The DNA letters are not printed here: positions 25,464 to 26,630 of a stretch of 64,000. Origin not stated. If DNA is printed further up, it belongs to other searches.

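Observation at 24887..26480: Cytidylate kinase and a CDP-alcohol phosphotransferase-family membrane protein directly downstream of ppm and ppd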

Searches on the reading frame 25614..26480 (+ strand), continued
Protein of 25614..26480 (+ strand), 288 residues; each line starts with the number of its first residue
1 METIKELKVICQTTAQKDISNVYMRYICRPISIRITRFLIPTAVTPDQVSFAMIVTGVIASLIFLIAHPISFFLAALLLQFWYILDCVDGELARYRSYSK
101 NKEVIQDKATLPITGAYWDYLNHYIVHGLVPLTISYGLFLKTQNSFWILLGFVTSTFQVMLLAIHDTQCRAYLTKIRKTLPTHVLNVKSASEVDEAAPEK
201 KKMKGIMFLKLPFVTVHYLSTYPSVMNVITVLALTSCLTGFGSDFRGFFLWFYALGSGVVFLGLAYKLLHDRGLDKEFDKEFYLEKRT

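Call 66: find_encoding_contigs(protein=P0045, flank=9000, max_places=1)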
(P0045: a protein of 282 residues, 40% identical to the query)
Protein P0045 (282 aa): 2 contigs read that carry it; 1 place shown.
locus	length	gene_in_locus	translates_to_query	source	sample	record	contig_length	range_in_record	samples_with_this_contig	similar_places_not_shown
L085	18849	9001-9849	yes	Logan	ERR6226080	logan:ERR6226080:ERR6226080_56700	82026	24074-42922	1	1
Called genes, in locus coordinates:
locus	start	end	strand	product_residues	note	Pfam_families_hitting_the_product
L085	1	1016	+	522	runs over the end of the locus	PF00571:CBS (faint), PF01041:DegT_DnrJ_EryC1, PF00155:Aminotran_1_2, PF01053:Cys_Met_Meta_PP, PF01212:Beta_elim_lyase (weak)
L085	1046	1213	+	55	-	-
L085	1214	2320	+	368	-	PF03102:NeuB, PF08666:SAF (weak)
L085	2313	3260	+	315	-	PF00676:E1_dh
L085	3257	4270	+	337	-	PF02779:Transket_pyr, PF02780:Transketolase_C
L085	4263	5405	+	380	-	PF00364:Biotin_lipoyl, PF17836:PglD_N (weak), PF00132:Hexapep (faint), PF25084:LbH_EIF2B (faint), PF25087:GMPPB_C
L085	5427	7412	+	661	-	-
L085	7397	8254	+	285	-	PF02224:Cytidylate_kin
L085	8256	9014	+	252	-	PF02348:CTP_transf_3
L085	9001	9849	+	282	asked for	-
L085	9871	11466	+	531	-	-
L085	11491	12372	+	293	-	PF01073:3Beta_HSD (weak), PF01370:Epimerase, PF04321:RmlD_sub_bind (faint), PF07993:NAD_binding_4 (faint)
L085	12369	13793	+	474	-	PF13472:Lipase_GDSL_2 (faint)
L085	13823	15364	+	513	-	PF01943:Polysacc_synt (weak), PF13440:Polysacc_synt_3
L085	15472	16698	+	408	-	PF00657:Lipase_GDSL (weak), PF13472:Lipase_GDSL_2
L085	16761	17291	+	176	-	PF08241:Methyltransf_11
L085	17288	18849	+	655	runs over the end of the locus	PF13231:PMT_2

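Call 67: find_encoding_contigs(protein=P0036, flank=9000, max_places=1)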
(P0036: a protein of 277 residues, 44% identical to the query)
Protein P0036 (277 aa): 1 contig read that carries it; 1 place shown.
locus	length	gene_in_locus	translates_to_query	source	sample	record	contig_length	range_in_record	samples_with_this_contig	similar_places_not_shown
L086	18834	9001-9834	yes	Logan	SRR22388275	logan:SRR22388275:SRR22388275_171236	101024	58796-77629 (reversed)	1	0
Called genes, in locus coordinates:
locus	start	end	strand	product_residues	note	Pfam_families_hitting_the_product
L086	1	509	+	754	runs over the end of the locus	PF09586:YfhO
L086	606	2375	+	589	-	PF13231:PMT_2, PF26626:DUF8201 (weak)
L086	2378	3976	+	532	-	-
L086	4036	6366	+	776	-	PF01326:PPDK_N (weak), PF00391:PEP-utilizers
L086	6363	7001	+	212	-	PF07722:Peptidase_C26, PF00117:GATase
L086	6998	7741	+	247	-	PF00483:NTP_transferase, PF12804:NTP_transf_3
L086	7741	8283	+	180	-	PF00293:NUDIX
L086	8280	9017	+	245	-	PF02224:Cytidylate_kin, PF13238:AAA_18 (faint)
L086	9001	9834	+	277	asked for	-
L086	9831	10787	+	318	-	PF13489:Methyltransf_23, PF08241:Methyltransf_11, PF08242:Methyltransf_12, PF13649:Methyltransf_25, PF13847:Methyltransf_31 (weak)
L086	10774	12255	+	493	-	PF13231:PMT_2 (weak)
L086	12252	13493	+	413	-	PF01075:Glyco_transf_9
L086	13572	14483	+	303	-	PF01209:Ubie_methyltran (faint), PF13489:Methyltransf_23, PF07021:MetW (weak), PF08241:Methyltransf_11, PF08242:Methyltransf_12, PF13649:Methyltransf_25, PF13847:Methyltransf_31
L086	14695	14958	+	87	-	PF12728:HTH_17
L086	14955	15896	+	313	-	PF01073:3Beta_HSD, PF01370:Epimerase, PF02719:Polysacc_synt_2, PF04321:RmlD_sub_bind, PF13460:NAD_binding_10, PF16363:GDP_Man_Dehyd, PF07993:NAD_binding_4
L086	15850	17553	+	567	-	PF00155:Aminotran_1_2 (weak), PF01041:DegT_DnrJ_EryC1, PF01212:Beta_elim_lyase (weak), PF13302:Acetyltransf_3, PF00583:Acetyltransf_1 (weak), PF13523:Acetyltransf_8 (faint)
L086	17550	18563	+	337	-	PF01408:GFO_IDH_MocA, PF22725:GFO_IDH_MocA_C3, PF02894:GFO_IDH_MocA_C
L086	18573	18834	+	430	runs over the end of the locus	PF00202:Aminotran_3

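Call 68: search_protein_families(library=pfam, proteins=[L084:2948-3658:+, L086:2378-3976:+, L085:5427-7412:+, L085:9871-11466:+, L079:3723-4880:+, L079:14186-15340:+, L079:17637-19535:+], max_evalue=1)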
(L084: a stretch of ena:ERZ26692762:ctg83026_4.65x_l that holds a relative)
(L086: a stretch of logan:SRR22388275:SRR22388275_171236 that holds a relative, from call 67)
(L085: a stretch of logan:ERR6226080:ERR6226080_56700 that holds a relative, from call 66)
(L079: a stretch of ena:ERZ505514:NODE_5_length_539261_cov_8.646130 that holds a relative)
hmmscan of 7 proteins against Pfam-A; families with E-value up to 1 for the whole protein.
L084:2948-3658:+ (236 aa): 6 families
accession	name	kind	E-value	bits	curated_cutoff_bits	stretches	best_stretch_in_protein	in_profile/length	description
PF01381.28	HTH_3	-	0.00075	19.9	23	1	19-64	3-48/55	Helix-turn-helix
PF13443.12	HTH_26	-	0.0011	19.6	22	1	31-77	16-63/63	Cro/C1-type HTH DNA-binding domain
PF13560.12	HTH_31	-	0.05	14.4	27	1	14-62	3-52/64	Helix-turn-helix domain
PF12844.13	HTH_19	-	0.068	13.5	30.2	1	19-64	6-51/64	Helix-turn-helix domain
PF07883.17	Cupin_2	-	0.12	12.5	27.2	1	166-191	39-63/70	Cupin domain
PF00190.28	Cupin_1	-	0.15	12.1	22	1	162-188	78-104/151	Cupin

L086:2378-3976:+ (532 aa): 1 family
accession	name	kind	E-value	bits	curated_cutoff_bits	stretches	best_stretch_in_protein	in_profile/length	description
PF00690.31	Cation_ATPase_N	-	0.045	13.8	20.4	0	298-320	47-69/69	Cation transporter/ATPase, N-terminus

L085:5427-7412:+ (661 aa): 2 families
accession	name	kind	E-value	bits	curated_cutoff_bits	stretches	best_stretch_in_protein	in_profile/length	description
PF04464.20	Glyphos_transf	-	0.0082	15.6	22.1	1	417-462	156-200/367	CDP-Glycerol:Poly(glycerophosphate) glycerophosphotransferase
PF04007.18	DUF354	-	0.17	11.4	22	1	516-564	233-283/349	Protein of unknown function (DUF354)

L085:9871-11466:+ (531 aa): 19 families
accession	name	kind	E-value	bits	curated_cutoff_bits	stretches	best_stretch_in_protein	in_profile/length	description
PF07992.20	Pyr_redox_2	-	4.9e-05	23.3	26.1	1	2-31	3-32/291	Pyridine nucleotide-disulphide oxidoreductase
PF05199.19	GMC_oxred_C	-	0.00016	22.7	24.6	1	467-521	85-139/139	GMC oxidoreductase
PF13450.12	NAD_binding_8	-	0.00039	21.1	21.9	1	4-31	1-28/68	NAD(P)-binding Rossmann-like domain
PF00732.25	GMC_oxred_N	-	0.00055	20.2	23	1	195-299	96-200/218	GMC oxidoreductase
PF01266.30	DAO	-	0.0039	17.2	27.9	1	2-31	2-31/353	FAD dependent oxidoreductase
PF03486.20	HI0933_like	-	0.005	16.8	50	1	2-34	3-35/244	HI0933-like protein Rossmann domain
PF13738.12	Pyr_redox_3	-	0.0055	16.4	30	1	4-31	2-30/305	Pyridine nucleotide-disulphide oxidoreductase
PF00890.30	FAD_binding_2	-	0.0075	15.9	20.4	1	4-36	4-36/414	FAD binding domain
PF12831.13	FAD_oxidored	-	0.01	15.6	27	1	3-30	3-30/416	FAD dependent oxidoreductase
PF01494.25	FAD_binding_3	-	0.019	14.6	22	1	3-30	5-32/349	FAD binding domain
PF12838.12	Fer4_7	-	0.043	14.7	27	1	208-227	32-51/52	4Fe-4S dicluster domain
PF17550.7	PsaF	-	0.052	13.5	25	1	272-331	39-98/162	Family of unknown function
PF00037.32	Fer4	-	0.054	13.8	21.1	1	213-229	7-23/24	4Fe-4S binding domain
PF05834.18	Lycopene_cycl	-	0.061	12.8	23.4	1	3-33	3-35/380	Lycopene cyclase protein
PF13187.11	Fer4_9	-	0.076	13.5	27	1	212-228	35-51/52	4Fe-4S dicluster domain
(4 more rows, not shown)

L079:3723-4880:+ (385 aa): 4 families
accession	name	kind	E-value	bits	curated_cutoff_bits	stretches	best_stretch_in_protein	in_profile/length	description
PF03663.20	Glyco_hydro_76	-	8.7e-05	22.6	25.9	1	53-155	155-258/366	Glycosyl hydrolase family 76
PF06662.19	C5-epim_C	-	0.00012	22.1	23.3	1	55-208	32-183/188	D-glucuronyl C5-epimerase C-terminus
PF06917.19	Pectate_lyase_2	-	0.00029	20.1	26.6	0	115-162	402-448/491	Periplasmic pectate lyase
PF09492.16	Pec_lyase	-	0.16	11.7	22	0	188-225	44-81/292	Pectic acid lyase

L079:14186-15340:+ (384 aa): 0 families

L079:17637-19535:+ (632 aa): 1 family
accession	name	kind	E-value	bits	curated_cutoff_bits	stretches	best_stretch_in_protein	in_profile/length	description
PF09840.14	DUF2067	-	0.089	12.8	24.9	0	216-257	138-176/187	Uncharacterized protein conserved in archaea (DUF2067)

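Call 79: search_protein_representatives(alignment_id=A1)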
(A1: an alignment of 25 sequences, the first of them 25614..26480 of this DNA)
Query: 25 sequences, 286 profile positions. Proteins with E-value up to 0.001 (for the whole library): 5625; up to 1e-10: 1492; up to 1e-30: 128. The best 150 are listed.
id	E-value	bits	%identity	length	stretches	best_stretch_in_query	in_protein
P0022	2.2e-123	427.5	-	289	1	1-282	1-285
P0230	8.5e-117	405.9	-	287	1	1-281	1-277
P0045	3.5e-115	400.6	-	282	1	1-278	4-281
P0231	8.1e-98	343.6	-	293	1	1-283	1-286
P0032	3.3e-81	289.1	-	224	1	71-281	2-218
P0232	1.2e-62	228.2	-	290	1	1-280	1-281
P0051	1.7e-58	214.6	-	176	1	110-279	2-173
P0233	1.7e-58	214.6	-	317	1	1-278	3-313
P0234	3.5e-53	197.1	-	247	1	1-267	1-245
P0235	2.2e-52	194.6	-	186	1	107-280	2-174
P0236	5.0e-52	193.4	-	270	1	2-278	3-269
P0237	6.3e-51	189.7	-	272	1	3-273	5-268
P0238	3.9e-50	187.2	-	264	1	2-277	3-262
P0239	2.2e-49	184.7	-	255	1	1-271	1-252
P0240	5.0e-49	183.5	-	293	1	1-277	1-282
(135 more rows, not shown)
